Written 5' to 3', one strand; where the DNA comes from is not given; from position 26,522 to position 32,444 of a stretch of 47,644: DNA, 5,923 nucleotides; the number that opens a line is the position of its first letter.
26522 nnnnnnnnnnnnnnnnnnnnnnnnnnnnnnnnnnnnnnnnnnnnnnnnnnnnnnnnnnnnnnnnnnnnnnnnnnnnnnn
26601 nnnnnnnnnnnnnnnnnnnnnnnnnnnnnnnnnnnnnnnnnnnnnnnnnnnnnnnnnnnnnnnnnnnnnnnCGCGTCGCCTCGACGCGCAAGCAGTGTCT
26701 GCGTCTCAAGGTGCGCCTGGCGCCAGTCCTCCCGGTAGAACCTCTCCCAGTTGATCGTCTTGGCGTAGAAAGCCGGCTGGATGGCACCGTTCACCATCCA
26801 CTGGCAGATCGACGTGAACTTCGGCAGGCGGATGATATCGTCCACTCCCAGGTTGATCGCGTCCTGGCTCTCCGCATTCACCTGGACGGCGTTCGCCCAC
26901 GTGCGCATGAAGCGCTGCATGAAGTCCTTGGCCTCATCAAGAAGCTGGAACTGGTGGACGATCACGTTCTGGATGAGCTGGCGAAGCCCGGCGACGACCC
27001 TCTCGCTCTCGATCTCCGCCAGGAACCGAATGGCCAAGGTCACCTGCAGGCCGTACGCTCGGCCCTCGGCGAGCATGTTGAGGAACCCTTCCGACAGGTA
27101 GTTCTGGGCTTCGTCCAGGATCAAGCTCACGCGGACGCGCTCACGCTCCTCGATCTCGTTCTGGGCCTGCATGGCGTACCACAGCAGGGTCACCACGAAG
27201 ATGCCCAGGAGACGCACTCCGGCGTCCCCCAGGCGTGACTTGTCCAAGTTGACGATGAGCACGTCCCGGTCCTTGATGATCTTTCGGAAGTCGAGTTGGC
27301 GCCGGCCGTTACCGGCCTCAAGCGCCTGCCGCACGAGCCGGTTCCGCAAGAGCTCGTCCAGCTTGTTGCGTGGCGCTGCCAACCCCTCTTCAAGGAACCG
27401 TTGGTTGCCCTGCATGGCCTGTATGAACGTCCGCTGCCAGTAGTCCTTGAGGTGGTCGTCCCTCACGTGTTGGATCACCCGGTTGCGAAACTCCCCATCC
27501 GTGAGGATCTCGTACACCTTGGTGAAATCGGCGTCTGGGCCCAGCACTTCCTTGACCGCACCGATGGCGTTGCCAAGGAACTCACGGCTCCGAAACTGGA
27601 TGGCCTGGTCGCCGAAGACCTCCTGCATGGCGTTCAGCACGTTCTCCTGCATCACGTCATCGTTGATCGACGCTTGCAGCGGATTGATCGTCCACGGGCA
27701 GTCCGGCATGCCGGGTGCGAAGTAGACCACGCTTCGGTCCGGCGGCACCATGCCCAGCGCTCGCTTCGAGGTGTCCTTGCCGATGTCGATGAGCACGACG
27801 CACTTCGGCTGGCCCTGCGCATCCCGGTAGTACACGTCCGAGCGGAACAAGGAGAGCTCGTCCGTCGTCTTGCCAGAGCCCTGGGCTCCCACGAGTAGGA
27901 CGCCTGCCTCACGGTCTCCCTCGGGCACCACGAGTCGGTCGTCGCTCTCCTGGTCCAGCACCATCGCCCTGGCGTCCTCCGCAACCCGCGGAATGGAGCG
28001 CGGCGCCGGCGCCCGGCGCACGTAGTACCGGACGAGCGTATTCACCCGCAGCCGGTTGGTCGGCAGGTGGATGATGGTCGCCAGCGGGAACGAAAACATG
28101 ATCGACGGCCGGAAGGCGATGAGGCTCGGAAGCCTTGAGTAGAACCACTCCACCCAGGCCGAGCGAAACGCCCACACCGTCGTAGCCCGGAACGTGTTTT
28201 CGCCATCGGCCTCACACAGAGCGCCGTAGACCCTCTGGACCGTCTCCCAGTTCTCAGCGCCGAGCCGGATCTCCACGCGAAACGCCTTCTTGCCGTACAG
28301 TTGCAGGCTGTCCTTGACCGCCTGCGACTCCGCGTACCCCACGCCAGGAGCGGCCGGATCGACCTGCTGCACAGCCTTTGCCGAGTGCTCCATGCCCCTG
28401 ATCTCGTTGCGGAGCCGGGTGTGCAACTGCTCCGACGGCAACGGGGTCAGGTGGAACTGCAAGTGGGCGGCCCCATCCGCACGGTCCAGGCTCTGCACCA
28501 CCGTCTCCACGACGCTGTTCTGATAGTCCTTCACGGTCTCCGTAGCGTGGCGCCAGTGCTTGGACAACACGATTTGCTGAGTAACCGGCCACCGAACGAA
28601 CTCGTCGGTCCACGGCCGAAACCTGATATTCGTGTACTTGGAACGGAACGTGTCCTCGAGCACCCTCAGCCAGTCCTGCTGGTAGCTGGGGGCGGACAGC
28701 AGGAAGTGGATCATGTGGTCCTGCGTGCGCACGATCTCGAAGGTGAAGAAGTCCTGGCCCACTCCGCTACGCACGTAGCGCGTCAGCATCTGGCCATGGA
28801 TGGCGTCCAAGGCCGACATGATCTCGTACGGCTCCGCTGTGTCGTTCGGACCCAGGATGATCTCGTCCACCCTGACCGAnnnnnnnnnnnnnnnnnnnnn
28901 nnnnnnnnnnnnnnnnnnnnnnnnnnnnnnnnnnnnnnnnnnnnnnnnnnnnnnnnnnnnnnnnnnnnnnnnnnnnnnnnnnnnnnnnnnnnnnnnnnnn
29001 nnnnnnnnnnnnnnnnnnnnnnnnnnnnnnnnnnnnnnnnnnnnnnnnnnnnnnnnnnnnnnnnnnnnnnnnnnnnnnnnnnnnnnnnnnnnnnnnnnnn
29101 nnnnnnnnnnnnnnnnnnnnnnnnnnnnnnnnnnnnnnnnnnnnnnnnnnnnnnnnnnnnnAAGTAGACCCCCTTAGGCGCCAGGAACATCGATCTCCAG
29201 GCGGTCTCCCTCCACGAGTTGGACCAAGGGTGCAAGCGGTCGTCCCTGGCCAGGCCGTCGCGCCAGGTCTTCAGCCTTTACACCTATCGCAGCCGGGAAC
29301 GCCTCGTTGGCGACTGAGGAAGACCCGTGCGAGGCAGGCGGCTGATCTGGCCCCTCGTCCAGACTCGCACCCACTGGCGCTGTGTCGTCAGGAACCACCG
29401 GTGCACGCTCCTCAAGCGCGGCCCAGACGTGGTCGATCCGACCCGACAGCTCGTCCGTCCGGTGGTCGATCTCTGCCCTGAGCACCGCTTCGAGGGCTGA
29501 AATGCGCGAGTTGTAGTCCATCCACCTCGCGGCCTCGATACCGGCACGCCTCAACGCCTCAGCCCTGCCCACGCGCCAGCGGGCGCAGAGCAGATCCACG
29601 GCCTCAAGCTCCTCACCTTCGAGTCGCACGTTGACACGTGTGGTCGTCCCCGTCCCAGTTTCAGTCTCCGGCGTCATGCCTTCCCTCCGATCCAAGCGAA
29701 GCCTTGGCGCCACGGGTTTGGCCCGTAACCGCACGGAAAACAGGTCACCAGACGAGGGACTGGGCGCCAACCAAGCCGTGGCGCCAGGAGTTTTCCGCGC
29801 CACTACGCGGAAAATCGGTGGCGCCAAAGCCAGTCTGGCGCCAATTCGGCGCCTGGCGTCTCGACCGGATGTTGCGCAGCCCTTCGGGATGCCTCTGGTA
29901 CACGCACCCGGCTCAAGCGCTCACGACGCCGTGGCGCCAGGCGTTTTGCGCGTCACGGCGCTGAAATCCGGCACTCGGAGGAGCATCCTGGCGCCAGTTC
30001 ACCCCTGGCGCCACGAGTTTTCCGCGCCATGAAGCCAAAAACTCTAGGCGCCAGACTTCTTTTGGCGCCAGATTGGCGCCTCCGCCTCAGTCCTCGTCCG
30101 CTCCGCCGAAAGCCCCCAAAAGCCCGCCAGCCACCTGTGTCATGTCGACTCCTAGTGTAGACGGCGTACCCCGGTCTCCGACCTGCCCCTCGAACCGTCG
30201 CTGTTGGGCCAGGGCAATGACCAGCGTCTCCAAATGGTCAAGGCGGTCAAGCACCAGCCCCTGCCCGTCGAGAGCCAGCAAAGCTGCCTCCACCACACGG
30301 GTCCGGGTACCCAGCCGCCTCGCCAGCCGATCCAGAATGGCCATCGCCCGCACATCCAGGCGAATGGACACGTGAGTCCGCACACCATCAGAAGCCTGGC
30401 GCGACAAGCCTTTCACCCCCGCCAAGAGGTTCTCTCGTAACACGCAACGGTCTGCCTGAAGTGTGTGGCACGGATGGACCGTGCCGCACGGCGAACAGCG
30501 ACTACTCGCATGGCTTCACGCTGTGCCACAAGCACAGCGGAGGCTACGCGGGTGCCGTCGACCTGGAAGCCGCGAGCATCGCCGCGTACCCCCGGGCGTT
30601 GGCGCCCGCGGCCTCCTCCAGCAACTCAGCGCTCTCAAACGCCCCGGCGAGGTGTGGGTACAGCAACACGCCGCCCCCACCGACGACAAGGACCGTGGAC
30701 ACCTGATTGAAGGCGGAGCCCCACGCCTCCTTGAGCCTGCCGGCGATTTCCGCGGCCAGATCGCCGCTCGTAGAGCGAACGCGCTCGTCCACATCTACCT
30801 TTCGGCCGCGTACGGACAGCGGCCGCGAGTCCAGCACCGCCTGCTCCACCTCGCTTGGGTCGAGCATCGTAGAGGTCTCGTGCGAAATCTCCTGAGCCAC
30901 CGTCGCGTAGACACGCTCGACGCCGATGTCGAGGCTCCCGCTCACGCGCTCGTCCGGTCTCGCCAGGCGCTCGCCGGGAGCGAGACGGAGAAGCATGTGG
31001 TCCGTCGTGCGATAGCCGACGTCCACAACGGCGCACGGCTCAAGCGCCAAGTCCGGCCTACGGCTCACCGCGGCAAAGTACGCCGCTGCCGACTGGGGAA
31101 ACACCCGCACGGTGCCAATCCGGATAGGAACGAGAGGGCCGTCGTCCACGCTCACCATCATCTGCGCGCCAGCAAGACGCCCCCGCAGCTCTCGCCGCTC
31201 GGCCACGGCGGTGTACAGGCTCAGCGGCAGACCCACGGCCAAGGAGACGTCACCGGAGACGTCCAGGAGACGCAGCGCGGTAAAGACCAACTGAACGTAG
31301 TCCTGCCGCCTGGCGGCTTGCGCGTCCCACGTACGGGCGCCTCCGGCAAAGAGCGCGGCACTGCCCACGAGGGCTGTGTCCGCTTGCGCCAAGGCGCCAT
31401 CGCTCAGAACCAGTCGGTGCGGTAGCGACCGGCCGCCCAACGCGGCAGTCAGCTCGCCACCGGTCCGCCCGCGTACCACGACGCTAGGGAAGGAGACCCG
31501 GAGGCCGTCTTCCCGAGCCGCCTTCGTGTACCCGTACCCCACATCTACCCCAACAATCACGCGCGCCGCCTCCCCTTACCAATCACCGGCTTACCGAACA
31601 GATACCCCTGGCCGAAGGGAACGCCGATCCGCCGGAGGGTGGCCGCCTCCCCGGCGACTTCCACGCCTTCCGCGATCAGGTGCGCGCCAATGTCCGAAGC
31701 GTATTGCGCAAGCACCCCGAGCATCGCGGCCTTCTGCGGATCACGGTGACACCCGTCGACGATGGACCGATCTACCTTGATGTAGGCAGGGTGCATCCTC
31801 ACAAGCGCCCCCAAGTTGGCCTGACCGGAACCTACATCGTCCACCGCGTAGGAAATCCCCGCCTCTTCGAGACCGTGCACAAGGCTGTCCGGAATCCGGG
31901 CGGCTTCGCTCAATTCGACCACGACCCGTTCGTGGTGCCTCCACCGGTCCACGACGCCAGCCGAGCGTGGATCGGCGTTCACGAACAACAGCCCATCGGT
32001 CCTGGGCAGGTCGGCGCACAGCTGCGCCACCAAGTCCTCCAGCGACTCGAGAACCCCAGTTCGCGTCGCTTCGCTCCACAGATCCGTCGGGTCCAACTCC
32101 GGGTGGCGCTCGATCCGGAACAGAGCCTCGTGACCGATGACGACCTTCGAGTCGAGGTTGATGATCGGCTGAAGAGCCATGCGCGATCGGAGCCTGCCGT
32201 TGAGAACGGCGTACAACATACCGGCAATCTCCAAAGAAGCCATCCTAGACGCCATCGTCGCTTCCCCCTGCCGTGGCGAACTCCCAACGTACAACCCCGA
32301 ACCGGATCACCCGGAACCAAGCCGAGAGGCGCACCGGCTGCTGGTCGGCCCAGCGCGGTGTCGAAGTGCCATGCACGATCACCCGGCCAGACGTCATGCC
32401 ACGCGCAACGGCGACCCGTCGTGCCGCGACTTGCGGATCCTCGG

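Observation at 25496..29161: Coupling-protein-like conjugation ATPase fused in one ORF to an intact GGDEF diguanylate cyclase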

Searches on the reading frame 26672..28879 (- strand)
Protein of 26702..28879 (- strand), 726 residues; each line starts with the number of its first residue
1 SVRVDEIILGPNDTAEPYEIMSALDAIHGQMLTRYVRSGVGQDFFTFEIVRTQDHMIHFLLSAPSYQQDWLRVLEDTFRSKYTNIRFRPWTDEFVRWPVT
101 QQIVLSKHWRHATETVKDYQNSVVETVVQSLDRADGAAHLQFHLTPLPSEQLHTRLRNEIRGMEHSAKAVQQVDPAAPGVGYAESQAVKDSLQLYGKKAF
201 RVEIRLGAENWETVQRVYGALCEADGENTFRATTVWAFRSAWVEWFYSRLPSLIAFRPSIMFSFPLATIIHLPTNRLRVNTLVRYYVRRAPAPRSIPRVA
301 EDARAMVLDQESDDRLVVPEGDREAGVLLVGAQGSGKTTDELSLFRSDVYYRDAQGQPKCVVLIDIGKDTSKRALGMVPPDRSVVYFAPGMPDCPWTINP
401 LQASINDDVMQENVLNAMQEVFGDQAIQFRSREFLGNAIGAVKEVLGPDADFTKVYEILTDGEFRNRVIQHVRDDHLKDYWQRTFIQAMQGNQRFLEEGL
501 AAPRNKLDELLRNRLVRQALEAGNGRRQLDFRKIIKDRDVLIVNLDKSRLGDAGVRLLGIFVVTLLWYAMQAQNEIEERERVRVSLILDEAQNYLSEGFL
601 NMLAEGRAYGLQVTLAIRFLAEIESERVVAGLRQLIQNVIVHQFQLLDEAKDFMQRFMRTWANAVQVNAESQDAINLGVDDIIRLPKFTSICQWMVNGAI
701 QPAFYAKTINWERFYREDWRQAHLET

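Call 33: predict_structure(alignment_id=A3)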
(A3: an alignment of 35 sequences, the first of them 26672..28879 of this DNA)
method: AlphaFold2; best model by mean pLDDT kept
length: 736 residues; sequences in the alignment: 35
mean_pLDDT: 83.7   pTM: 0.67
mean pLDDT of the five models: 83.7, 83.0, 81.4, 80.4, 79.7
residues with pLDDT >= 90: 256; 70-90: 394; 50-70: 63; < 50: 23
segments of 3 or more residues with pLDDT < 50: 36-40, 662-675, 733-736
pLDDT, mean of each block of 10 residues (from residue 1): 86 79 91 59 88 92 84 91 85 90 87 72 88 92 91 85 81 71 67 85 94 93 84 87 90 77 90 75 65 85 91 90 92 89 95 92 88 94 93 88 74 82 73 84 87 86 89 88 85 73 68 88 80 94 93 90 91 85 94 85 87 90 82 87 82 67 46 53 82 88 87 94 82 45
secondary structure, 60 per line:
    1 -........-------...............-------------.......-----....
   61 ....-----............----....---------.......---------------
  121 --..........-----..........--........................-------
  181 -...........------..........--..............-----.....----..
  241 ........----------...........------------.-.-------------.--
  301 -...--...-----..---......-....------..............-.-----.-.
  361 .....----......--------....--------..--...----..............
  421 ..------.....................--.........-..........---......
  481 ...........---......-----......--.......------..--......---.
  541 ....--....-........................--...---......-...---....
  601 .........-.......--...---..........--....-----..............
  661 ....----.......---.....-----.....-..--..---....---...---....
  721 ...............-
elements in order (helices of 4 or more, strands of 3 or more residues): E2-9 H17-31 E45-51 E57-64 H70-81 E86-89 E99-105 H123-132 E138-147 H150-173 H182-192 E199-208 H211-224 E230-234 H239-248 E259-262 H263-269 E307-309 H320-325 E327-330 H337-350 E360-365 H370-375 E384-387 H407-422 H429-449 H452-460 H462-471 H475-491 H495-500 H506-511 H514-520 H531-536 E540-544 H547-550 H552-575 E584-589 H597-609 E611-617 H626-635 E638-641 H647-664 H669-675 H679-683 E689-693 E704-707 H717-735

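Call 36: fold_search(model_id=the predicted structure, library=pdb)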
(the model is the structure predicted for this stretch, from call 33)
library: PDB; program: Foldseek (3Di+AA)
matches with E <= 10: 584; with E <= 0.001: 100
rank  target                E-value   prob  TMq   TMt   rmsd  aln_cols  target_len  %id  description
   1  8rtd_T                1.1e-15  1.00  0.30  0.28  14.8       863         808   11  Stalk-Arches-IMC structure from the fully-assembled R388 type IV secretion system determined by cryo-EM. (released 2024-06-19)
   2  8rtd_O                1.5e-15  1.00  0.32  0.30  14.6       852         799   11  Stalk-Arches-IMC structure from the fully-assembled R388 type IV secretion system determined by cryo-EM. (released 2024-06-19)
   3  8rtd_g                4.3e-15  1.00  0.30  0.29  14.9       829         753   12  Stalk-Arches-IMC structure from the fully-assembled R388 type IV secretion system determined by cryo-EM. (released 2024-06-19)
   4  7o42_E                6.2e-15  1.00  0.27  0.23  15.9       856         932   12  TrwK/VirB4unbound trimer of dimers complex (with Hcp1) from the R388 type IV secretion system determined by cryo-EM. (released 2022-06-22)
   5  7o42_A                6.9e-15  1.00  0.30  0.24  15.9       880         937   11  TrwK/VirB4unbound trimer of dimers complex (with Hcp1) from the R388 type IV secretion system determined by cryo-EM. (released 2022-06-22)
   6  8rtd_P                3.2e-14  1.00  0.30  0.29  16.2       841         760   11  Stalk-Arches-IMC structure from the fully-assembled R388 type IV secretion system determined by cryo-EM. (released 2024-06-19)
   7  7o43_A                4.8e-14  1.00  0.29  0.28  14.9       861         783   11  TrwK/VirB4unbound dimer complex from R388 type IV secretion system determined by cryo-EM. (released 2022-06-22)
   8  7o43_B                5.9e-14  1.00  0.29  0.28  15.2       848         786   11  TrwK/VirB4unbound dimer complex from R388 type IV secretion system determined by cryo-EM. (released 2022-06-22)
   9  7o41_B                9.4e-13  1.00  0.28  0.29  16.2       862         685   11  Hexameric composite model of the Inner Membrane Complex (IMC) with the Arches from the fully-assembled R388 type IV se (released 2022-06-22)
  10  8rtd_V                3.1e-12  1.00  0.28  0.29  15.1       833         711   10  Stalk-Arches-IMC structure from the fully-assembled R388 type IV secretion system determined by cryo-EM. (released 2024-06-19)
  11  8rtb_A                1.3e-11  1.00  0.28  0.28  14.4       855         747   10  Extended inner membrane complex (IMC) protomer structure (TrwM/VirB3-TrwK/VirB4-TrwI/VirB6-TrwG/VirB8-TrwE/VirB10) fro (released 2024-06-19)
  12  1e9s_I                3.2e-11  1.00  0.40  0.64   7.4       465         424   14  Bacterial conjugative coupling protein TrwBdeltaN70. Unbound monoclinic form. (released 2001-02-06)
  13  9x1m_A                7.3e-11  1.00  0.35  0.44  17.5       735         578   12  The cryo-EM structure of HerA-NurA complex with AMPPNP and dsDNA from Thermococcus kodakarensis (released 2026-02-04)
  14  1gl7_B                1.1e-10  1.00  0.37  0.61   6.7       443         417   13  Plasmid coupling protein TrwB in complex with the non-hydrolisable ATP-analogue ADPNP. (released 2002-05-16)
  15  1e9r_D                1.1e-10  1.00  0.38  0.62   7.4       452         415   13  Bacterial conjugative coupling protein TrwBdeltaN70. Trigonal form in complex with sulphate. (released 2001-02-06)
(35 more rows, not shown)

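Call 103: search_dna_similar(query=window:26702-28879:-, collection=phages, mode=protein, max_rows=8)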
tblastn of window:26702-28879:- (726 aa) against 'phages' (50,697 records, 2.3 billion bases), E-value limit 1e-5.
Records with a match: 9; places in all: 9; records where one place covers at least 80% of the query: 0.
Best place of each record, by identity: <60% 9.
By first word of the organism name: Bacillus 9.
By host as written in the record: Bacillus cereus BGSC 6E1 2; Bacillus cereus 2; Bacillus megaterium str. ATCC 43725 2; Bacillus cereus HER1399 2; Bacillus sp. S4 1.
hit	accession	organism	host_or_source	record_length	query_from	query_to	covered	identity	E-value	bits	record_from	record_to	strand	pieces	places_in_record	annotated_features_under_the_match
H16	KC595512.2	Bacillus phage JL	Bacillus cereus BGSC 6E1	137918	261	710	62%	22.8%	4e-9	67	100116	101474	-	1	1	lipid A export ATP-binding/permease protein Msb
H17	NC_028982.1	Bacillus phage JL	Bacillus cereus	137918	261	710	62%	22.8%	4e-9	67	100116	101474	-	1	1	lipid A export ATP-binding/permease protein Msb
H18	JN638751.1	Bacillus phage G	Bacillus megaterium str. ATCC 43725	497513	195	636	61%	19.9%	9e-7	59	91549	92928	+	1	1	156: gp156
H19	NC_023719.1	Bacillus phage G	Bacillus megaterium str. ATCC 43725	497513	195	636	61%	19.9%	9e-7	59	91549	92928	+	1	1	156: gp156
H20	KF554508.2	Bacillus phage CP-51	Bacillus cereus HER1399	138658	261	615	49%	24.5%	1e-9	69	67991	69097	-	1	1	hypothetical protein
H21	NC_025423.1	Bacillus phage CP-51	Bacillus cereus HER1399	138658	261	615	49%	24.5%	1e-9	69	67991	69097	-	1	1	hypothetical protein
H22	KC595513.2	Bacillus phage Shanette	Bacillus cereus BGSC 6E1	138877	261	615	49%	24.2%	8e-10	69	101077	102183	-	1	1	hypothetical protein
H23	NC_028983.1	Bacillus phage Shanette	Bacillus cereus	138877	261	615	49%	24.2%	8e-10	69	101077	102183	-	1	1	hypothetical protein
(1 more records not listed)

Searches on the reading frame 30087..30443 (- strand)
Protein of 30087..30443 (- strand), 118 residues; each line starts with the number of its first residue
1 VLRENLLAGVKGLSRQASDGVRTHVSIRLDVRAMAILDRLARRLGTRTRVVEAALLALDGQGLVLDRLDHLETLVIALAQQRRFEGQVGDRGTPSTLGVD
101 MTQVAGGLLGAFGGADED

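Call 9: search_protein_families(library=pfam, proteins=[window:30087-30443:-], max_evalue=0.01)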
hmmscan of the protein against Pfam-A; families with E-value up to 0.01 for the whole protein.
window:30087-30443:- (118 aa): 1 family
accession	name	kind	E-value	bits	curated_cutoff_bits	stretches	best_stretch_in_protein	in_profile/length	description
PF01402.27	RHH_1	-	0.0027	18.1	20.5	1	25-49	2-25/39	Ribbon-helix-helix protein, copG family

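Call 86: search_protein_families(library=padloc, proteins=[window:30087-30443:-], max_evalue=0.001)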
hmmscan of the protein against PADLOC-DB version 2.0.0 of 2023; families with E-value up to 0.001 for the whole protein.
window:30087-30443:- (118 aa): 0 families

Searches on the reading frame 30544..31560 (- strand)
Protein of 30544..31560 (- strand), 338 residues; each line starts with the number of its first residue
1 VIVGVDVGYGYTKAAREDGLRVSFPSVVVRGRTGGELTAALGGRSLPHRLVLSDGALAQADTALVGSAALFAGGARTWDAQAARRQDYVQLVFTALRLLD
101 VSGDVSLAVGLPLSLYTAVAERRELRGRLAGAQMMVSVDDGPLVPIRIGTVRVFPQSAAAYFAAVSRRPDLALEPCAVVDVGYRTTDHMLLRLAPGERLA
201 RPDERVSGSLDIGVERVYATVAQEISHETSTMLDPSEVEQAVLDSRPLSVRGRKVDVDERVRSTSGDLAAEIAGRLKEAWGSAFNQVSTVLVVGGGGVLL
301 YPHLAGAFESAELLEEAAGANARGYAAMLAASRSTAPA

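Call 9: search_protein_families(library=pfam, proteins=[window:30544-31560:-], max_evalue=0.01)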
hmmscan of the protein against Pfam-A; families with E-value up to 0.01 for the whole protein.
window:30544-31560:- (338 aa): 2 families
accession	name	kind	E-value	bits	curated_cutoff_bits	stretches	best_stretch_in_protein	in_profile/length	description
PF21522.3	MreB-like_C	-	3.8e-22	79.6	27.8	1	178-305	1-122/123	Archaeal actin homologue MreB-like, C-terminal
PF17989.7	ALP_N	-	2.4e-20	73.7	26.3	1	4-157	1-146/148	Actin like proteins N terminal domain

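Call 86: search_protein_families(library=padloc, proteins=[window:30544-31560:-], max_evalue=0.001)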
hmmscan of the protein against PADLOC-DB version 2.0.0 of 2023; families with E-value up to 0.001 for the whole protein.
window:30544-31560:- (338 aa): 0 families

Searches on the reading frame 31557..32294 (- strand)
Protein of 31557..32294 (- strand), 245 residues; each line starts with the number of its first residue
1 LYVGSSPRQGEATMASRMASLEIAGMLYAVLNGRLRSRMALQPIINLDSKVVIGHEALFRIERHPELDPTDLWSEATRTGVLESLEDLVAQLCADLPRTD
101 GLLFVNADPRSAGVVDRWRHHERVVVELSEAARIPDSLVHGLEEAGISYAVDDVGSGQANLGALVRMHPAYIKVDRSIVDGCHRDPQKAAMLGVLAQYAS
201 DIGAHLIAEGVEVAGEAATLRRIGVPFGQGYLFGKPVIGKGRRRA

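Call 9: search_protein_families(library=pfam, proteins=[window:31557-32294:-], max_evalue=0.01)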
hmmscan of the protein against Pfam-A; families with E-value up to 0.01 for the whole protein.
window:31557-32294:- (245 aa): 1 family
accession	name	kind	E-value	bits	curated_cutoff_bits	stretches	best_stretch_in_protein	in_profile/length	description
PF00563.25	EAL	-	4.8e-34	118.2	31.3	1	37-236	13-236/236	EAL domain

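Call 86: search_protein_families(library=padloc, proteins=[window:31557-32294:-], max_evalue=0.001)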
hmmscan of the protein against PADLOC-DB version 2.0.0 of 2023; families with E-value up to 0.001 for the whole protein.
window:31557-32294:- (245 aa): 0 families
